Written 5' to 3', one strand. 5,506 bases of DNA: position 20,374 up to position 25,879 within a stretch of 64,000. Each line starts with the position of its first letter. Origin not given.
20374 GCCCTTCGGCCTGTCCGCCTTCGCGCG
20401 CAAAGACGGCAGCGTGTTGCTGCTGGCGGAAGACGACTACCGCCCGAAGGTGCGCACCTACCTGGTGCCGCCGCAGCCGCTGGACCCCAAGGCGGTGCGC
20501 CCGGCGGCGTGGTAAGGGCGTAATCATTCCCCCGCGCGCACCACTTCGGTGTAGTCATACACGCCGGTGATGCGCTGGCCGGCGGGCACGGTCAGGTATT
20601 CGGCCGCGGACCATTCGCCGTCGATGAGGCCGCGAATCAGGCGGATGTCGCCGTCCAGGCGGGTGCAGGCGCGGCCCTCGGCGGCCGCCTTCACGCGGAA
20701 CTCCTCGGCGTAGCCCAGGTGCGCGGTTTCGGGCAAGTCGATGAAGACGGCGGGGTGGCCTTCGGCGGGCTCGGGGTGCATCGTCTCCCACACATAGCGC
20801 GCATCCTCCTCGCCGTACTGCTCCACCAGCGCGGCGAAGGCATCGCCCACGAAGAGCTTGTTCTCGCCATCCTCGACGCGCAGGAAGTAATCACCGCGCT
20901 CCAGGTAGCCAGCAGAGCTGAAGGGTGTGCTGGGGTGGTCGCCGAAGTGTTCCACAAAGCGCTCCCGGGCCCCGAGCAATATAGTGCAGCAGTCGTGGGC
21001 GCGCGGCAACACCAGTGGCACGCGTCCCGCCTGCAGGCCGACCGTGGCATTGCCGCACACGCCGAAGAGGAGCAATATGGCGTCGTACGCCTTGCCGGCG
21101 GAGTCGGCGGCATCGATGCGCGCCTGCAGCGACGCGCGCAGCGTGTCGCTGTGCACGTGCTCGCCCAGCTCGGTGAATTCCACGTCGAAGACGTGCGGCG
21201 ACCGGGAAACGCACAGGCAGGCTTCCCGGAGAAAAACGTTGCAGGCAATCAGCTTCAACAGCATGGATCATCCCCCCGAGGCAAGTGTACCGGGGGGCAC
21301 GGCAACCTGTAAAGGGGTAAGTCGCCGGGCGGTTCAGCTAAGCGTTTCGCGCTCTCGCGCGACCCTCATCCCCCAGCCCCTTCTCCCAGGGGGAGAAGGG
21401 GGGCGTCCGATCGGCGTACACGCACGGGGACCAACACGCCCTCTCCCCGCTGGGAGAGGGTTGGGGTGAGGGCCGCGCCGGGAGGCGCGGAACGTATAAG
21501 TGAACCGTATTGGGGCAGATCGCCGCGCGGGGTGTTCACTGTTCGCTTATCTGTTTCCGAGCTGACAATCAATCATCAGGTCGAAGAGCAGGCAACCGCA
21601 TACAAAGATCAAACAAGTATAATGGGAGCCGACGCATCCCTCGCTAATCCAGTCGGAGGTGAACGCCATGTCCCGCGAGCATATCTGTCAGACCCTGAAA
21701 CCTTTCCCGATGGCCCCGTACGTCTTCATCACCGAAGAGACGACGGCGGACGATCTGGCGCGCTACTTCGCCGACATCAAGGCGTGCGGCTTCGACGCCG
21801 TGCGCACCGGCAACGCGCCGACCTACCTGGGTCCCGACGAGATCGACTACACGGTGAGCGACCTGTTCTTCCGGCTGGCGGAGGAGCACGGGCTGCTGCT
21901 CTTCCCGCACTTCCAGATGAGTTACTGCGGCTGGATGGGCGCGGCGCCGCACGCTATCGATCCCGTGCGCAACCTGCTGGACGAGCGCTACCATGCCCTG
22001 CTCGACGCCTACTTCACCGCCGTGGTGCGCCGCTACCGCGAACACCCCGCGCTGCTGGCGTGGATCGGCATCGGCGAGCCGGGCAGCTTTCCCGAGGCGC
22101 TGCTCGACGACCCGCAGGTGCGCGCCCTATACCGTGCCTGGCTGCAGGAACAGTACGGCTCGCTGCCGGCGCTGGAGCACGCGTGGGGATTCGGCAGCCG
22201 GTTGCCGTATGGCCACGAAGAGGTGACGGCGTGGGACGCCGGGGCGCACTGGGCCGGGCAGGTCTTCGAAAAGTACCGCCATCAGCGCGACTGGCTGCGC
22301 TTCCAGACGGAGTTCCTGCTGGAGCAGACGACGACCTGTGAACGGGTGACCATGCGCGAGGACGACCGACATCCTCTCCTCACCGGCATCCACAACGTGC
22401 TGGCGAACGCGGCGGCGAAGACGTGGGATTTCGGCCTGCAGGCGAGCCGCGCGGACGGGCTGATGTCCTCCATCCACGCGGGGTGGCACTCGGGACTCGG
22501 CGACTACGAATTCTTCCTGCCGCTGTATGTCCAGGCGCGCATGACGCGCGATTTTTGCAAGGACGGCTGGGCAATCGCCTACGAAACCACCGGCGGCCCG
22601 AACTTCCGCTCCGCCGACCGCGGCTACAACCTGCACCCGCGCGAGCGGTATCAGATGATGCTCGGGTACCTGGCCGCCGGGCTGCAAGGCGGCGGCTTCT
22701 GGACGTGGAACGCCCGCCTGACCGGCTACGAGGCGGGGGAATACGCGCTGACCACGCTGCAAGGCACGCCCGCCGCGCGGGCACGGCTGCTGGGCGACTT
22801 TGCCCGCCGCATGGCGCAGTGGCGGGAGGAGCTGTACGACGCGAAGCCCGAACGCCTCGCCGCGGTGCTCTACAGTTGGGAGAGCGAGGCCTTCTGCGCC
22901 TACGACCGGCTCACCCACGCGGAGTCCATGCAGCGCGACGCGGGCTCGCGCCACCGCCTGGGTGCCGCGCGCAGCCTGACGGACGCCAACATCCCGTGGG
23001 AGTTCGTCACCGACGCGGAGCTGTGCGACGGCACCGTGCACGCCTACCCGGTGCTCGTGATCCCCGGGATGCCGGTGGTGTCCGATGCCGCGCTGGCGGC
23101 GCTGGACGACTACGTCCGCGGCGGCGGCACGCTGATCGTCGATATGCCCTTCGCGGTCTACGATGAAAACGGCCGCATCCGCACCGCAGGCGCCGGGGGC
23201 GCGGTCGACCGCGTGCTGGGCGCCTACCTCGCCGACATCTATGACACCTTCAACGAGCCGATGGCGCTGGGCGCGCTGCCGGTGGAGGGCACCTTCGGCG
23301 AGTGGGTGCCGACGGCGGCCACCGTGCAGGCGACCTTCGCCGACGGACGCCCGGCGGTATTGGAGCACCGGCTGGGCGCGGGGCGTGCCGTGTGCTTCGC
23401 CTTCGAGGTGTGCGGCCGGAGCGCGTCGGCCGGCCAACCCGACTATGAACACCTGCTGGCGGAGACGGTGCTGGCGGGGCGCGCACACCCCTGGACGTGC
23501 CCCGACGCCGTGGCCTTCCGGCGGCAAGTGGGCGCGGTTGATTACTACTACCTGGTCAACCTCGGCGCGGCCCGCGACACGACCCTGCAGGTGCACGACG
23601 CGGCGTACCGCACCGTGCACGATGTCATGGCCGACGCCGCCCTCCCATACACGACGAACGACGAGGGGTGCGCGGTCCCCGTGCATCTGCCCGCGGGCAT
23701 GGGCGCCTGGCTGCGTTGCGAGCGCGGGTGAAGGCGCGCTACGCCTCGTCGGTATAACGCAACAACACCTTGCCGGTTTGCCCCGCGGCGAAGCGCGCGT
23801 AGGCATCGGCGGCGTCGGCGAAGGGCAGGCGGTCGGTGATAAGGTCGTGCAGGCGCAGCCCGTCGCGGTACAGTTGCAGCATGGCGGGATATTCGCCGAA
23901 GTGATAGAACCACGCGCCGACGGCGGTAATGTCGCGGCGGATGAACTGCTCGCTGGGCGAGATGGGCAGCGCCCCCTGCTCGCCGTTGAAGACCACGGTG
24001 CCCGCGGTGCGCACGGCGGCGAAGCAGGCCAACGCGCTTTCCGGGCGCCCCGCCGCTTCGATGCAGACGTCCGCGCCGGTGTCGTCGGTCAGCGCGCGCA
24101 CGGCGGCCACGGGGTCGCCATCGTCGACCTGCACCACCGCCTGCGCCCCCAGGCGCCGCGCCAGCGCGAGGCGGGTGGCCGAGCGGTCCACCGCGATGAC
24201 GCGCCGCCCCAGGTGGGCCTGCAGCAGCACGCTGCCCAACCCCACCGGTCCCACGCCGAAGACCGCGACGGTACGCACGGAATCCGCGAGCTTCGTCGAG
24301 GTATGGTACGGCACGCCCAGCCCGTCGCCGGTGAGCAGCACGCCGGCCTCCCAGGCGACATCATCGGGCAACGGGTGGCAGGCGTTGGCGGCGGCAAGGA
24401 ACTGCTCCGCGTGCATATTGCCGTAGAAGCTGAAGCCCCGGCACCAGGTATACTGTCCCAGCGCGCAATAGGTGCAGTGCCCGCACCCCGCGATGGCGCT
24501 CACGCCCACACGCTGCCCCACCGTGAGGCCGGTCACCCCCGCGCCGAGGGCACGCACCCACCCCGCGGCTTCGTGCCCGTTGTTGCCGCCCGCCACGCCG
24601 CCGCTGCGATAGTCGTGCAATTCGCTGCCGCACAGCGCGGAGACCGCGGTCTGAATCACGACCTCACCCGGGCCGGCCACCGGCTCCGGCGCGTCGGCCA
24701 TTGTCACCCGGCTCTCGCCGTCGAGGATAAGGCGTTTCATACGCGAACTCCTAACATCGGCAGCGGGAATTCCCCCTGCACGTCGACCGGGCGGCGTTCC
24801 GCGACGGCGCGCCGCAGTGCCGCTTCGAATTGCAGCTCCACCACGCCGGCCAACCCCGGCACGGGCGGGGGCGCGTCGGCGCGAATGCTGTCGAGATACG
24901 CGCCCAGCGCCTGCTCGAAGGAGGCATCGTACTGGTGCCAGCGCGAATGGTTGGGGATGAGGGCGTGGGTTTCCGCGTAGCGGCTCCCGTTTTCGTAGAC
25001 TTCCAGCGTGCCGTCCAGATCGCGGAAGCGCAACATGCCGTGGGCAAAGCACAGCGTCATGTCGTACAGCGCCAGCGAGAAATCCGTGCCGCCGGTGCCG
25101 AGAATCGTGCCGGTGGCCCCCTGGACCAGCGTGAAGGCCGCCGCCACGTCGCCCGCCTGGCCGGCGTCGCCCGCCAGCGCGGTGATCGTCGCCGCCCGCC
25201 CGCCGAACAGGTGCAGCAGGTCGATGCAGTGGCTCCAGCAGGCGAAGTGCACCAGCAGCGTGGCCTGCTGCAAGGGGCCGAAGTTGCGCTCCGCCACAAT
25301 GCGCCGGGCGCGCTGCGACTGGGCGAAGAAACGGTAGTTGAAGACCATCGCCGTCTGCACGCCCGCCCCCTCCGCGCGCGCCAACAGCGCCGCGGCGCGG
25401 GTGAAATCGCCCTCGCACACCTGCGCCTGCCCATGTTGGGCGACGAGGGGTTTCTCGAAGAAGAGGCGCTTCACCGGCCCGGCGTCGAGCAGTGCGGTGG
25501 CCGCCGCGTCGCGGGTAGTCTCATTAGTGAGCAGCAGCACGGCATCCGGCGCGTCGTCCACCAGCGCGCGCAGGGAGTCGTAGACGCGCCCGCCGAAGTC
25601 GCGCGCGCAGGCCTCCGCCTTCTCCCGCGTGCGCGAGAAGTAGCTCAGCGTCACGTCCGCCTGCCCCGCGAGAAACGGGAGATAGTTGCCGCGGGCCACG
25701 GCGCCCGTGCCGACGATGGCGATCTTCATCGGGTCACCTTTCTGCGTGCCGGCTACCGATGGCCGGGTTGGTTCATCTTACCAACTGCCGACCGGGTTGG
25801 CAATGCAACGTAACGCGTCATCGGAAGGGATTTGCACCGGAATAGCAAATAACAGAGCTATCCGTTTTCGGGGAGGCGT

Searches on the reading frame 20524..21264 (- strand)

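Call 34: search_protein_families(library=pfam, proteins=[window:20524-21264:-], max_evalue=0.0001)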
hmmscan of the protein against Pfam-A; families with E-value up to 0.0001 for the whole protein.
window:20524-21264:- (246 aa): 1 family
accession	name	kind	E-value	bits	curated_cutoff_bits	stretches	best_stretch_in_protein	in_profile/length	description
PF07796.16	DUF1638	-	1.7e-20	73.9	27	1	31-161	2-111/161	Protein of unknown function (DUF1638)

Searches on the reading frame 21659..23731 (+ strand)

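Call 34: search_protein_families(library=pfam, proteins=[window:21659-23731:+], max_evalue=0.0001)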
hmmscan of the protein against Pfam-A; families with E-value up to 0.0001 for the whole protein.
window:21659-23731:+ (690 aa): 3 families
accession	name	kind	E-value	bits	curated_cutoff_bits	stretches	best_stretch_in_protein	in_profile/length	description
PF08532.16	Glyco_hydro_42M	-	3.7e-17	62.9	25.8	1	401-582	3-186/207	Beta-galactosidase trimerisation domain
PF02449.21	Glyco_hydro_42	-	3.3e-09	37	21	1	109-371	106-358/376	Beta-galactosidase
PF22369.2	GLMA_2nd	-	4.5e-05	23.6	27.7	1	433-506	19-92/138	GLMA-like, second domain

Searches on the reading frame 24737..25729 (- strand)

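Call 34: search_protein_families(library=pfam, proteins=[window:24737-25729:-], max_evalue=0.0001)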
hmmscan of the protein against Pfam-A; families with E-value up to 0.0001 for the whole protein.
window:24737-25729:- (330 aa): 1 family
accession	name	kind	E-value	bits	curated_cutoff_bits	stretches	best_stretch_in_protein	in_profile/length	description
PF01408.29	GFO_IDH_MocA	-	1.8e-12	48.5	24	1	1-103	1-103/120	Oxidoreductase family, NAD-binding Rossmann fold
